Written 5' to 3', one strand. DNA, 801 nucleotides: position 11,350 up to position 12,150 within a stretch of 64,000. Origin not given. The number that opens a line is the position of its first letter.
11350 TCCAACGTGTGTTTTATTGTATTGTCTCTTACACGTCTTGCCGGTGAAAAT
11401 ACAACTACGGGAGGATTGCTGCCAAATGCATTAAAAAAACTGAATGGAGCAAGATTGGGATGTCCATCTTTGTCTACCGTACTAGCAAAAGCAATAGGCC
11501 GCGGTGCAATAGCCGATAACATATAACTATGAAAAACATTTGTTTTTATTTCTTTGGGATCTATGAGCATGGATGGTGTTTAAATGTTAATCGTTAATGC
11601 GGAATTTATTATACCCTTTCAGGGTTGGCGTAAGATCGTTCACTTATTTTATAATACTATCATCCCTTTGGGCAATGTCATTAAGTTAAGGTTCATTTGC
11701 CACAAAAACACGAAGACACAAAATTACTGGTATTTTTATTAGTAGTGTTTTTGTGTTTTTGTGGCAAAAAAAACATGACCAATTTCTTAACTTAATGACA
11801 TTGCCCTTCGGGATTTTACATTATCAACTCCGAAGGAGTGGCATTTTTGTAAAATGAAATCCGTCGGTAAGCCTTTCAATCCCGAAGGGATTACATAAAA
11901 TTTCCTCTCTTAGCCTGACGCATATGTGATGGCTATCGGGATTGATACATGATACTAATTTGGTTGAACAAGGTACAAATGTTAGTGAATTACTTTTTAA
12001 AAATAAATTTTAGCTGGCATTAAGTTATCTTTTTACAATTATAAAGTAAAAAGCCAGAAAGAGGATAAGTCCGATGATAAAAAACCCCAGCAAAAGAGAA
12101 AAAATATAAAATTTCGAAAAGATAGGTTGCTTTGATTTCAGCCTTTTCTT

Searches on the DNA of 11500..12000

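Call 46: search_rna_families(source=window, start=11500, end=12000, threshold=evalue, max_evalue=1)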
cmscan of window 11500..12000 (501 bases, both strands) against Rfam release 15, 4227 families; matches with E-value up to 1: 11.
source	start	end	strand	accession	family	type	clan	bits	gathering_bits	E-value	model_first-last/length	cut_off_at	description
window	11684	11780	+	RF04111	MIR6274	Gene; miRNA;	-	34.2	80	4e-05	1-107/107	no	MIR6274 microRNA precursor family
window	11659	11888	+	RF02417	VR-RNA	Gene; sRNA;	-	32.5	100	2.5e-05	1-397/397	no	VR-RNA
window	11681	11795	+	RF03940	MIR9563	Gene; miRNA;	-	31.1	90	0.00047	1-127/127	no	MIR9563 microRNA precursor family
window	11676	11780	-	RF04111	MIR6274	Gene; miRNA;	-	27.4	80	0.0034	1-107/107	no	MIR6274 microRNA precursor family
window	11668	11809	+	RF04174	MIR4208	Gene; miRNA;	-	26.9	140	0.058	1-191/191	no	MIR4208 microRNA precursor family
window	11653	11809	-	RF01589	plasmodium_snoR11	Gene; snRNA; snoRNA; HACA-box;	-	22.4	80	0.42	1-207/207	no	small nucleolar RNA snoR11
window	11696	11768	+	RF03370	mir-2566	Gene; miRNA;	-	22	86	0.14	1-83/83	no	mir-2566 microRNA precursor family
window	11671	11754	+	RF01472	rli40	Gene; sRNA;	-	20.7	100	0.005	1-263/263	no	Listeria sRNA rli40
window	11729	11792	+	RF03233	hvt-mir-H16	Gene; miRNA;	-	17.7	70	0.81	1-64/64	no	hvt-mir-H16 microRNA precursor family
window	11687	11778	-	RF03598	MIR6024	Gene; miRNA;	-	17.4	72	0.99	1-99/99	no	MIR6024 microRNA precursor family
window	11688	11792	+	RF02777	OppA_thermometer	Cis-reg; thermoregulator;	-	12.7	290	0.47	1-304/304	no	OppA 5' UTR thermometer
